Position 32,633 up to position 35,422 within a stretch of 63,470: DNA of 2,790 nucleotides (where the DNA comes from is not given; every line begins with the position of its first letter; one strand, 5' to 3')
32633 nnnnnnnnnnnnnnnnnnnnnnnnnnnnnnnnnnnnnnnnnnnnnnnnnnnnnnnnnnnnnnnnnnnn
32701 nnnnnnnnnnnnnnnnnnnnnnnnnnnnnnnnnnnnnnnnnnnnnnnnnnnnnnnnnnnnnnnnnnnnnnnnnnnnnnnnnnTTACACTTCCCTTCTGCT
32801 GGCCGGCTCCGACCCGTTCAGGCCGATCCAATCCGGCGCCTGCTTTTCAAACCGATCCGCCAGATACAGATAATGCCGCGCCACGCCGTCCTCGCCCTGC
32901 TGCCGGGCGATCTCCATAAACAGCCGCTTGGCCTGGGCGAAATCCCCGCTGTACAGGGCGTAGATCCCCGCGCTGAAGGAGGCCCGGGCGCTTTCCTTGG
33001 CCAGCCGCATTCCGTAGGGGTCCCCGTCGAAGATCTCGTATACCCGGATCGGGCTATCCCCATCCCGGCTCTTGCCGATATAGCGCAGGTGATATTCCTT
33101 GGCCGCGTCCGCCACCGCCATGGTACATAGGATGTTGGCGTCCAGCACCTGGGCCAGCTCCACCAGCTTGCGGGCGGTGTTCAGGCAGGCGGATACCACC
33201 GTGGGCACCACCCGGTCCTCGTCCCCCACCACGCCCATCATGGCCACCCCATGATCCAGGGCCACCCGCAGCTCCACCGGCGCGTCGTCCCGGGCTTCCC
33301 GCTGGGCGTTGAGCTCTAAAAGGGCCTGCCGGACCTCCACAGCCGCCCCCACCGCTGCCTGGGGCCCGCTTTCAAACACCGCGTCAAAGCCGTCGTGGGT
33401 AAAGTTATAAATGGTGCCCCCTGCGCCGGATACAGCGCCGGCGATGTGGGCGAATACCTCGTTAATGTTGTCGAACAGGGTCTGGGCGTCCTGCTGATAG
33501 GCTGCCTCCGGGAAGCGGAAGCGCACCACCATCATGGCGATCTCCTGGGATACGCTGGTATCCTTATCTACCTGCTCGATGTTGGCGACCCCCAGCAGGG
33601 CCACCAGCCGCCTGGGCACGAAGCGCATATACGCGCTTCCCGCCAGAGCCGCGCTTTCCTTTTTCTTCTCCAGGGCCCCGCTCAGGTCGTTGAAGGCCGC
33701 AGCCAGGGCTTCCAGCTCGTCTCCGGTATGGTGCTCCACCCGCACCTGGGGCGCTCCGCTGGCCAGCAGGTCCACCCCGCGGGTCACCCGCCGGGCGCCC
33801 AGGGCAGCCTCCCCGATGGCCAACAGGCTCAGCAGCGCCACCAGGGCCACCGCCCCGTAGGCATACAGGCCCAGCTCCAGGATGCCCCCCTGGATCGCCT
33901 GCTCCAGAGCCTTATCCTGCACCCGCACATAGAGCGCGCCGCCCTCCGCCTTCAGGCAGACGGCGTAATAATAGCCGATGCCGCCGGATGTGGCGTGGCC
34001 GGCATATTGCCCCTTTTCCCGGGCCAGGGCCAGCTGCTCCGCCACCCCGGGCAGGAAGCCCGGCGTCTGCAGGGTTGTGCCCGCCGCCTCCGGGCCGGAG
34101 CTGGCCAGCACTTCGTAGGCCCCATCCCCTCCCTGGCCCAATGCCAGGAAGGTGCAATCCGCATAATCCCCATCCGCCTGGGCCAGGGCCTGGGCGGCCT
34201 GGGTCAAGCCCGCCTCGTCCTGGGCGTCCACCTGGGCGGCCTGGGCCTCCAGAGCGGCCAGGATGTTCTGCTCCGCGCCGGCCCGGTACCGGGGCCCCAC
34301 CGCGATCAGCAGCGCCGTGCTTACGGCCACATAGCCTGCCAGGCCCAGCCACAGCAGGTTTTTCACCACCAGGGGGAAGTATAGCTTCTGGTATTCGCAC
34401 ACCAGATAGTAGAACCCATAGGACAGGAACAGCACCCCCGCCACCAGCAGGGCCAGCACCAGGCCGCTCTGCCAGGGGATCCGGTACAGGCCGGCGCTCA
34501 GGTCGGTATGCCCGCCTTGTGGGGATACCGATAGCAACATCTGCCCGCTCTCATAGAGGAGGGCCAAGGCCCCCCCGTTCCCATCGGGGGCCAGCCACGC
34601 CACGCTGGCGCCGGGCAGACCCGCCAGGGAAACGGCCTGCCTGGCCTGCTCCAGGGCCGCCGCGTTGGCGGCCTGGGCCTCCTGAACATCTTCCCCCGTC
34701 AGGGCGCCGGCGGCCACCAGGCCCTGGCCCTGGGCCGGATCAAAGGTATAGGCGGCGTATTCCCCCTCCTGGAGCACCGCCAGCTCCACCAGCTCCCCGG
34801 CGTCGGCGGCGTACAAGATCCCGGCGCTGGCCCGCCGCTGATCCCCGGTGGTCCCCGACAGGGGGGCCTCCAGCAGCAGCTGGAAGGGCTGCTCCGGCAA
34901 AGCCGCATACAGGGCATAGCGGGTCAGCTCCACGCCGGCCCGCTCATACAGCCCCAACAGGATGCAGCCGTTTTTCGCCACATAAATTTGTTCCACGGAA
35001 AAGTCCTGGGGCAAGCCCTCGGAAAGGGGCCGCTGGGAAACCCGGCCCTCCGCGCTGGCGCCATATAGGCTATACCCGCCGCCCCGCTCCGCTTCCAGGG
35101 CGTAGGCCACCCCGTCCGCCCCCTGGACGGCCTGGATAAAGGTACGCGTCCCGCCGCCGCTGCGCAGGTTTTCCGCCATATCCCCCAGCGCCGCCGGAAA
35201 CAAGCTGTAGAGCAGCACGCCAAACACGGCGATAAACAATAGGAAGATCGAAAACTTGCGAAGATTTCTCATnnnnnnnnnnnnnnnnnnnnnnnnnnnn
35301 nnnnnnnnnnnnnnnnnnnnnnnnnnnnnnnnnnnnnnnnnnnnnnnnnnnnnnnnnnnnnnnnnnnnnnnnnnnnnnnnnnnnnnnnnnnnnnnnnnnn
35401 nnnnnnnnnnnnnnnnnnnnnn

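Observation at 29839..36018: Four membrane/signalling genes embedded inside the CIS structural operon: possible anchoring or trigger module defining a new CIS subtype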

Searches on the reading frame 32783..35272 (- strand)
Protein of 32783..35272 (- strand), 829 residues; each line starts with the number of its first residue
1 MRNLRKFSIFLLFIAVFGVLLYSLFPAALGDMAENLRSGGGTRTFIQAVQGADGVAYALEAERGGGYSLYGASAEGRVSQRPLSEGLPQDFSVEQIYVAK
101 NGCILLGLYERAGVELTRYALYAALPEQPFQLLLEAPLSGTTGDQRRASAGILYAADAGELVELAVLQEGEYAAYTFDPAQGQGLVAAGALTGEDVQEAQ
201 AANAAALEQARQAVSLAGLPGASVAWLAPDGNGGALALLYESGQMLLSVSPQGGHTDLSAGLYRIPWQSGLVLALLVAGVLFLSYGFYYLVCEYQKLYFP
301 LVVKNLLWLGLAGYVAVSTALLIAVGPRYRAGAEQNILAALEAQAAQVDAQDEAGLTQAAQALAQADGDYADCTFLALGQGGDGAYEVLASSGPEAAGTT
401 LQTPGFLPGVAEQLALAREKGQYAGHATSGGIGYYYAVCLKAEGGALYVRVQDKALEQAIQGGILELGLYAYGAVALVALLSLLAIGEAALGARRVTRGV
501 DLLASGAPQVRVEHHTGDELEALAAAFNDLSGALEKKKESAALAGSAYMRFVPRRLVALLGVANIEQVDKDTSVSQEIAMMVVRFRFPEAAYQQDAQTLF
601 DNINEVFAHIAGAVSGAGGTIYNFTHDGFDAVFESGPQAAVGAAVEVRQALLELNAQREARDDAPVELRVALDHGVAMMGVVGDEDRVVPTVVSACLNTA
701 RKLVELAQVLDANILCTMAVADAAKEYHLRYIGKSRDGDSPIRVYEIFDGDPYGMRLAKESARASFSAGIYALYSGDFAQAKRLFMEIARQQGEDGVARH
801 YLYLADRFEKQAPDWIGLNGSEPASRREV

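Call 4: search_protein_families(library=pfam, proteins=[window:32783-35272:-], max_evalue=0.01)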
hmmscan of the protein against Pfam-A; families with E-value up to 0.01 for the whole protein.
window:32783-35272:- (829 aa): 1 family
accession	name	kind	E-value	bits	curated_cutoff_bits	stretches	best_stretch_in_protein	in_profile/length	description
PF00672.30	HAMP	-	0.00084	20.1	25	1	494-535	11-52/53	HAMP domain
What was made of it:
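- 33668..33793 (-): HAMP-like linker of b (residues 494-535). Pfam HAMP at E 8.4e-4, 20.1 bits against a cut-off of 25 (call 4).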

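Call 6: search_solved_structures(query=window:32783-35272:-, max_evalue=1, show_alignments=2)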
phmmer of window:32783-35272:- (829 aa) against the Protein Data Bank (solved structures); distinct sequences matched with E-value up to 1: 6.
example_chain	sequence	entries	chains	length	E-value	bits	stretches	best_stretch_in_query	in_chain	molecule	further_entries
2w01_A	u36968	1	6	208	1.5e-06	30.1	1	601-760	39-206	ADENYLATE CYCLASE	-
6fht_A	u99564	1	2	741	1.7e-06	30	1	588-761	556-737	Bacteriophytochrome,Adenylate cyclase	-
3r5g_A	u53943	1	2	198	0.015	17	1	587-716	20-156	CyaB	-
1wc0_A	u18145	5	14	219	0.022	16.4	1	595-708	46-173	ADENYLATE CYCLASE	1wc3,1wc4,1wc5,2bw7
1wc1_A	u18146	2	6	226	0.024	16.3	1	595-708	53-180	ADENYLATE CYCLASE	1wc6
3mr7_A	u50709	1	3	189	0.11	14.1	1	611-688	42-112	Adenylate/guanylate cyclase/hydrolase, alpha/beta fold family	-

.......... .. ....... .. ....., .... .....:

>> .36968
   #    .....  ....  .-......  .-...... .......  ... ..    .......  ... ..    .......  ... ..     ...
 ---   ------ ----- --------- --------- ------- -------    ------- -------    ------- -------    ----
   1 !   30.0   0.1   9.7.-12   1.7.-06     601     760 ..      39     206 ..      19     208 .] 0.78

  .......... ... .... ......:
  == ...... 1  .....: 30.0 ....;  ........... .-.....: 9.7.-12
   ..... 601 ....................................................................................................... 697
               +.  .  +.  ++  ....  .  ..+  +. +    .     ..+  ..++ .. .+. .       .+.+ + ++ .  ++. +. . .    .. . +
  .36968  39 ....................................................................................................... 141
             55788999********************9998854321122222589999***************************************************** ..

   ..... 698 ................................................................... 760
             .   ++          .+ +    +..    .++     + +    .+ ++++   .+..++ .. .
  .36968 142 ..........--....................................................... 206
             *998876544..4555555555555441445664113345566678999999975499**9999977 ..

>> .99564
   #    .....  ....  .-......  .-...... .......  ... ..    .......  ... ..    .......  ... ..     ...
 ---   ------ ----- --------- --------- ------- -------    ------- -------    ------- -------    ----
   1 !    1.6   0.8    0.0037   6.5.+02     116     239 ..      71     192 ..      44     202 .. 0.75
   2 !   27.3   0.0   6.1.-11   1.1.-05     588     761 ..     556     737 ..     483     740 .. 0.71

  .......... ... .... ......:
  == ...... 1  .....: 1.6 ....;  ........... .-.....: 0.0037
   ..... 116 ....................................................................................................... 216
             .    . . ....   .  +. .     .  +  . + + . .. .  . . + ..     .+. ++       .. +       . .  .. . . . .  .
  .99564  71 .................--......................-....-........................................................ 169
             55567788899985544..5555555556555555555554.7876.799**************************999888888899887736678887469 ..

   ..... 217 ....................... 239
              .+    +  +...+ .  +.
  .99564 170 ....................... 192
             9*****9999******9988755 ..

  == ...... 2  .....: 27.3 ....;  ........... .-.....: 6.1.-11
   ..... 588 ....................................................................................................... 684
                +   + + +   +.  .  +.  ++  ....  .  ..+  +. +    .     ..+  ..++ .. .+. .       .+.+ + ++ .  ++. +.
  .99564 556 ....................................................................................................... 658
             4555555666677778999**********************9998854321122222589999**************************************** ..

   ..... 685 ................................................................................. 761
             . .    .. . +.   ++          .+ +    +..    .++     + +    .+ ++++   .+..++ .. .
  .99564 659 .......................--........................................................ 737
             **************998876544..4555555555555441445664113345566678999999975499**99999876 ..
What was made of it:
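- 32993..33550 (-): Class III cyclase-homology domain of b (about residues 575-760), predicted to be catalytically inactive. PDB 2W01 at E 1.5e-6 and 6FHT at E 1.7e-6 (call 6).
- On Class III nucleotidyl cyclase (gene b): PDB 2W01 at E 1.5e-6 over residues 601-760 (call 6).
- Closest known: Class III adenylate/guanylate cyclase receptors with HAMP. Same: The sequence match is E 1.5e-6 (call 6).
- Checked: The cyclase-homology domain matches PDB 2W01 at E 1.5e-6 (call 6).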

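Call 9: find_homologous_proteins(query=window:32783-35272:-)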
Query window:32783-35272:- (829 aa): 20 proteins with E <= 0.001 among 8000 candidates.
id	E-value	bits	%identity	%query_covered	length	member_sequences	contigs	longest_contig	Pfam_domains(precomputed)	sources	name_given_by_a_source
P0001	0.0e+0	1759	99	100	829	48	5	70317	-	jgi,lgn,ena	-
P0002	0.0e+0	1693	95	100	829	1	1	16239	-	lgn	-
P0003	0.0e+0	1691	95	100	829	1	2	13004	-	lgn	-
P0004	0.0e+0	1686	95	100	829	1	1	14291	-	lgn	-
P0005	0.0e+0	1674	94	100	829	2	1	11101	-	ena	-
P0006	0.0e+0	1663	93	100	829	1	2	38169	-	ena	-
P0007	0.0e+0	1663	93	100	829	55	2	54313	-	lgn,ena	-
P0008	0.0e+0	1654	93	100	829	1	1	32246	-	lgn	-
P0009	0.0e+0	1654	93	100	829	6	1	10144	-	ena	-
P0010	0.0e+0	1651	93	100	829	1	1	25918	-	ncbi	-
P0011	0.0e+0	1647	93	100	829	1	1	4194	-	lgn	-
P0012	0.0e+0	1643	92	100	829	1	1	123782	-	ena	-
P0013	0.0e+0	1642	92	100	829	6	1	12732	-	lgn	-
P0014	0.0e+0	1618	91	100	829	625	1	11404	-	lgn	-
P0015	0.0e+0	1245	71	99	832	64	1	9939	-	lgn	-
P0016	0.0e+0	1018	61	99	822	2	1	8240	-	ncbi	-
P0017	9.5e-294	995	62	99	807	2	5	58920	-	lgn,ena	-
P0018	5.9e-272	923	57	99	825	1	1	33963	-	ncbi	-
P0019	2.7e-270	917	57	99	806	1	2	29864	-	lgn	-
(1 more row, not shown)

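Call 10: find_encoding_contigs(protein=P0018, flank=10000, max_places=2)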
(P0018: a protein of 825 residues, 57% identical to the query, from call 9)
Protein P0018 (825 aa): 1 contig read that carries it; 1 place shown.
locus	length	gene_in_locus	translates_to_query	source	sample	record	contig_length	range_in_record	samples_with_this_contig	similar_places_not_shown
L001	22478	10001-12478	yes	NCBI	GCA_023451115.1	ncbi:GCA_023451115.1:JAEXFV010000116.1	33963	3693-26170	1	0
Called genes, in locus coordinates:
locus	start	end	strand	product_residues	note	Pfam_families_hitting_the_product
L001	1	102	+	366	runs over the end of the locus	PF24032:YQBQ (faint)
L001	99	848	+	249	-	PF04717:Phage_base_V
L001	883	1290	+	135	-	PF10934:Sheath_initiator (weak), PF04965:GPW_gp25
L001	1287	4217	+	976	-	-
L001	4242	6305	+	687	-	-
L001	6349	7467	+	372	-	-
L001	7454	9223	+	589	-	-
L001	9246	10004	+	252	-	-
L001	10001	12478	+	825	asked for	-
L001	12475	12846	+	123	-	-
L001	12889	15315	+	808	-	PF02493:MORN (faint)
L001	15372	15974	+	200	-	PF14065:Pvc16_N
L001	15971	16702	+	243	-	-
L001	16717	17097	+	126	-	PF14107:DUF4280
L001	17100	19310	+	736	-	PF22977:WHD, PF14532:Sigma54_activ_2 (faint), PF13173:AAA_14 (faint), PF13191:AAA_16 (faint), PF00004:AAA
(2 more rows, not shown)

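Call 11: find_encoding_contigs(protein=P0017, flank=10000, max_places=2)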
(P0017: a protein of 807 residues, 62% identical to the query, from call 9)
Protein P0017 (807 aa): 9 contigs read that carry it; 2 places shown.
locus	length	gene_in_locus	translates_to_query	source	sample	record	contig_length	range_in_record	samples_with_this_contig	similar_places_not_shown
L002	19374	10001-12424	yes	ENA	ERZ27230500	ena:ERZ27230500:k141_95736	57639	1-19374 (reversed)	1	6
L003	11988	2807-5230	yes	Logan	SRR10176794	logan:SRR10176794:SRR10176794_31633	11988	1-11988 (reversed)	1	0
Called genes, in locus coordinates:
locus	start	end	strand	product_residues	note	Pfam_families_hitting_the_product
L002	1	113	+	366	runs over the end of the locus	PF24032:YQBQ (faint)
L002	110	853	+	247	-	PF04717:Phage_base_V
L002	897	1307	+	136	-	PF04965:GPW_gp25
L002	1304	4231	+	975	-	-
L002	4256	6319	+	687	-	-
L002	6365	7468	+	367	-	-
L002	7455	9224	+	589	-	-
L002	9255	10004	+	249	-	-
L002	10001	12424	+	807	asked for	-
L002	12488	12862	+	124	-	-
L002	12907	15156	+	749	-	PF02493:MORN (faint)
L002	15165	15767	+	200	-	PF14065:Pvc16_N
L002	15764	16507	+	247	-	-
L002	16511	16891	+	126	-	PF14107:DUF4280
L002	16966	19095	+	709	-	PF22977:WHD, PF13191:AAA_16 (faint), PF05496:RuvB_N (faint), PF00004:AAA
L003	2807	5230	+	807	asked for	-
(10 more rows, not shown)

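Call 12: find_encoding_contigs(protein=P0019, flank=10000, max_places=2)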
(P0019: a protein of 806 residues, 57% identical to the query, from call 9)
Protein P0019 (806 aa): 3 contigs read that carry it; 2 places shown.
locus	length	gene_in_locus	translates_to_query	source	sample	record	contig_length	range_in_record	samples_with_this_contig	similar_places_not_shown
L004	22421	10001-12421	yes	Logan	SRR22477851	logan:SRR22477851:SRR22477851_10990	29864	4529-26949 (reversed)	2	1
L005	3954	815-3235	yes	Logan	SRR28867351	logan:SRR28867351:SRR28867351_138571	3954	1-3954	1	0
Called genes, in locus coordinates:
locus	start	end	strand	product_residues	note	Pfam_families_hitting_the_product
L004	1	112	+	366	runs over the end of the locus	PF24032:YQBQ (faint)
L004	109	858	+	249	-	PF04717:Phage_base_V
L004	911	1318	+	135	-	PF04965:GPW_gp25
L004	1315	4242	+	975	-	-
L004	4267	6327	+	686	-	-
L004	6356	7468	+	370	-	-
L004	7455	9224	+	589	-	-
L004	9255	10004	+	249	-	-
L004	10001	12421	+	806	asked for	-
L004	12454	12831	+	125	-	-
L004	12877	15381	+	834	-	PF02493:MORN (faint)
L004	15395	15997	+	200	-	PF14065:Pvc16_N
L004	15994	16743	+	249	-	-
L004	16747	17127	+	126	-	PF14107:DUF4280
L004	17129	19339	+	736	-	PF22977:WHD, PF13191:AAA_16 (faint), PF13173:AAA_14 (faint), PF00004:AAA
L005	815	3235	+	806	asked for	-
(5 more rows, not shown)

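Call 21: find_encoding_contigs(protein=P0016, flank=10000, max_places=1)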
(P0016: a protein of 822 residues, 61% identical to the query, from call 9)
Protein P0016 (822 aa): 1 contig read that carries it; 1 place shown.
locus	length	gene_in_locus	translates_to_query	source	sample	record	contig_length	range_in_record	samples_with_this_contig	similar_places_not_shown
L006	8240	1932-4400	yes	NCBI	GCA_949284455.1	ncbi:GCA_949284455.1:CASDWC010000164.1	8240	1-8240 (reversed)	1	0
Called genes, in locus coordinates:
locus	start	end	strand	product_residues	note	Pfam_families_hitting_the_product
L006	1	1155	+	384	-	?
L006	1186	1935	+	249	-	-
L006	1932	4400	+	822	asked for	-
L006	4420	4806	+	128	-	-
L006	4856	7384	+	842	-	PF02493:MORN (faint)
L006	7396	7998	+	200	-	PF14065:Pvc16_N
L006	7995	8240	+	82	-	?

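Call 22: find_encoding_contigs(protein=P0015, flank=10000, max_places=1)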
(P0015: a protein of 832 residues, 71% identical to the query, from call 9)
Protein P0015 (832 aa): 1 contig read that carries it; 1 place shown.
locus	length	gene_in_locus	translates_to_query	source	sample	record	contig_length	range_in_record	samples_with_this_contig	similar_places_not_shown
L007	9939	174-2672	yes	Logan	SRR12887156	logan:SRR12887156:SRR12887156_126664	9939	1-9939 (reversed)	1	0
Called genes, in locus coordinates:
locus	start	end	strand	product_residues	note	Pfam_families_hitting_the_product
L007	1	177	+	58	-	?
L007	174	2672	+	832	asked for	-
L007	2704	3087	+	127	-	-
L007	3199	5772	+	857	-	PF02493:MORN (faint)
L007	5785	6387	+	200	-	PF14065:Pvc16_N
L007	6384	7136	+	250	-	-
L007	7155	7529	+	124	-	PF14107:DUF4280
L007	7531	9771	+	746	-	PF22977:WHD, PF13173:AAA_14 (faint), PF00004:AAA, PF05496:RuvB_N (faint)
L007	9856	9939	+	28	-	?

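Call 23: find_encoding_contigs(protein=P0012, flank=10000, max_places=1)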
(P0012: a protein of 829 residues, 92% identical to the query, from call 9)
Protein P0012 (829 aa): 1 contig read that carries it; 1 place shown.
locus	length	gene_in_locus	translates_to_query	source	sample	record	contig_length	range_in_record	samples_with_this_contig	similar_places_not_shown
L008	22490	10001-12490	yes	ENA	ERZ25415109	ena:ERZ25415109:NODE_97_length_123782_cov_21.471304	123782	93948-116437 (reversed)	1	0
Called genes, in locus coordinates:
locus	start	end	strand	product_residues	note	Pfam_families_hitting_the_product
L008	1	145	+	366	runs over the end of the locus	PF24032:YQBQ (faint)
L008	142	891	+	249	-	PF04717:Phage_base_V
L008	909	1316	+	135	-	PF04965:GPW_gp25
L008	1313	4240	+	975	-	-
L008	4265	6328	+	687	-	-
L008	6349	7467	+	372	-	-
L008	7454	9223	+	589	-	-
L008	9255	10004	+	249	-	-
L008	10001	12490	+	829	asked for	-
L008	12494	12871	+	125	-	-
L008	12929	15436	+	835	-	PF02493:MORN (faint)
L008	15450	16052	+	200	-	PF14065:Pvc16_N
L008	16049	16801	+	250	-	-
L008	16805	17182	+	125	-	PF14107:DUF4280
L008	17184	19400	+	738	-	PF22977:WHD, PF13191:AAA_16 (faint), PF13173:AAA_14 (faint), PF00004:AAA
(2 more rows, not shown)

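Call 65: search_protein_families(library=ncbifam, proteins=[window:32783-35272:-], max_evalue=0.01)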
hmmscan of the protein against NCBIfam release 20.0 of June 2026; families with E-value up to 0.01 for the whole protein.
window:32783-35272:- (829 aa): 3 families
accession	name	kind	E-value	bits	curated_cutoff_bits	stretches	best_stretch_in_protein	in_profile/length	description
NF007837.0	PRK10549.1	equivalog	9.3e-05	21.3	603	1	481-539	179-238/466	envelope stress sensor histidine kinase BaeS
NF012163.2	BaeS_SmeS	equivalog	0.00031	19.8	500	1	477-540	175-239/457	sensor histidine kinase efflux regulator BaeS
NF040691.1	MtrAB_MtrB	equivalog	0.0012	18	450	1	473-551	196-274/507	MtrAB system histidine kinase MtrB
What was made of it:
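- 33668..33793 (-): NCBIfam BaeS/MtrB models match this segment (call 65).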

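Call 77: list_cluster_members(proteins=[P0010, P0016, P0023, P0033, P0041, P0071, P0078, P0105, P0127, P0163])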
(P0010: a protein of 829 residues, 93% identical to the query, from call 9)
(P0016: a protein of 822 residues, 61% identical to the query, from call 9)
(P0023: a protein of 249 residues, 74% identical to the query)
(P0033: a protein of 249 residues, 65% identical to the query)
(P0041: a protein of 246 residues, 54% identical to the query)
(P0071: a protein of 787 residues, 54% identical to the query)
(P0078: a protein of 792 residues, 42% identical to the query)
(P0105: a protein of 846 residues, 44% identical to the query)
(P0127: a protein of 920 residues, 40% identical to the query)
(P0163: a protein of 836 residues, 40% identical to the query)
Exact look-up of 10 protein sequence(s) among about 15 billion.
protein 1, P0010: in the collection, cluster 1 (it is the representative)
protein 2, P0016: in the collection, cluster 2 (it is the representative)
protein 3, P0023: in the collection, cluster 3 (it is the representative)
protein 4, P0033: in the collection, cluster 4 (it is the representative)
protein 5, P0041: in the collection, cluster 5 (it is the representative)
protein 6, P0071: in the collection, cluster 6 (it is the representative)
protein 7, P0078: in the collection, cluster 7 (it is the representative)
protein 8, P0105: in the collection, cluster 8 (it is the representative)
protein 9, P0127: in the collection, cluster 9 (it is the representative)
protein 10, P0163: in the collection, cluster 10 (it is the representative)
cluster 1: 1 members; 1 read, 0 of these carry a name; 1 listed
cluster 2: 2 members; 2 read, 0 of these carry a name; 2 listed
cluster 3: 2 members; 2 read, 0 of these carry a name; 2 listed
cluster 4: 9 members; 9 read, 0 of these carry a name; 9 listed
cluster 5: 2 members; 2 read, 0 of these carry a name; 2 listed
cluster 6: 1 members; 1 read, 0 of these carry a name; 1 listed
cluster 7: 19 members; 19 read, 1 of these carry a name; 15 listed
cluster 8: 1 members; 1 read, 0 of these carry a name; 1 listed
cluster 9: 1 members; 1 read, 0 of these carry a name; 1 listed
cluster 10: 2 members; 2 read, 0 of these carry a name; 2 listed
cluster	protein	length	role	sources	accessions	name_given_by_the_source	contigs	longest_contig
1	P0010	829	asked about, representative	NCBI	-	-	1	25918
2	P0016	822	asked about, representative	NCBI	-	-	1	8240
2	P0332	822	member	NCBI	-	-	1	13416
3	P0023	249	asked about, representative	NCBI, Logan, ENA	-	-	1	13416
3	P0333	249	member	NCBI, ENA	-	-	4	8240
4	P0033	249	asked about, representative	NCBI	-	-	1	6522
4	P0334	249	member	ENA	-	-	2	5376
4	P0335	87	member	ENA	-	-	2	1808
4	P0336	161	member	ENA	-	-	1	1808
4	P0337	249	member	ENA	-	-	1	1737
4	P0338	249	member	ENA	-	-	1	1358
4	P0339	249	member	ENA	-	-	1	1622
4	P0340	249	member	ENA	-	-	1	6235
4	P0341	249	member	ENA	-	-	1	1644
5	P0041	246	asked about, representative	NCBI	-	-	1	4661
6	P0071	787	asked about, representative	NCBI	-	-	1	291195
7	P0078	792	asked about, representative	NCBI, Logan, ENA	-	-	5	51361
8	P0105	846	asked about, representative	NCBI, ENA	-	-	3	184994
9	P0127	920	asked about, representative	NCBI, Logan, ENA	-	-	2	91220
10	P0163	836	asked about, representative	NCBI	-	-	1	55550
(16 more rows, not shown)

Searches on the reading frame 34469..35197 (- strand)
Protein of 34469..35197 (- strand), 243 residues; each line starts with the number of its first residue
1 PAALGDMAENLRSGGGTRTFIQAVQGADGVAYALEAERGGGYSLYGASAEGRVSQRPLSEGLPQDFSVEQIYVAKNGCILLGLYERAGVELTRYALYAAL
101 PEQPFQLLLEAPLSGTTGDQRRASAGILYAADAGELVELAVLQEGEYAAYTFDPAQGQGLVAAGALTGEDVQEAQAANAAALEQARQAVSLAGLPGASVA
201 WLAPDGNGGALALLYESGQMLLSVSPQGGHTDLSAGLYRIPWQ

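Call 71: search_protein_families(library=pfam, proteins=[window:34469-35197:-], max_evalue=1)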
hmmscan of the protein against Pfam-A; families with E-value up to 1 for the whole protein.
window:34469-35197:- (243 aa): 1 family
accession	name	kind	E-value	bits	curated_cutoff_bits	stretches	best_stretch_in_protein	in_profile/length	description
PF06165.18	GH94_b-supersand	-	0.25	11.2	23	1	37-75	19-55/251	Glycosyl hydrolase 94, supersandwich domain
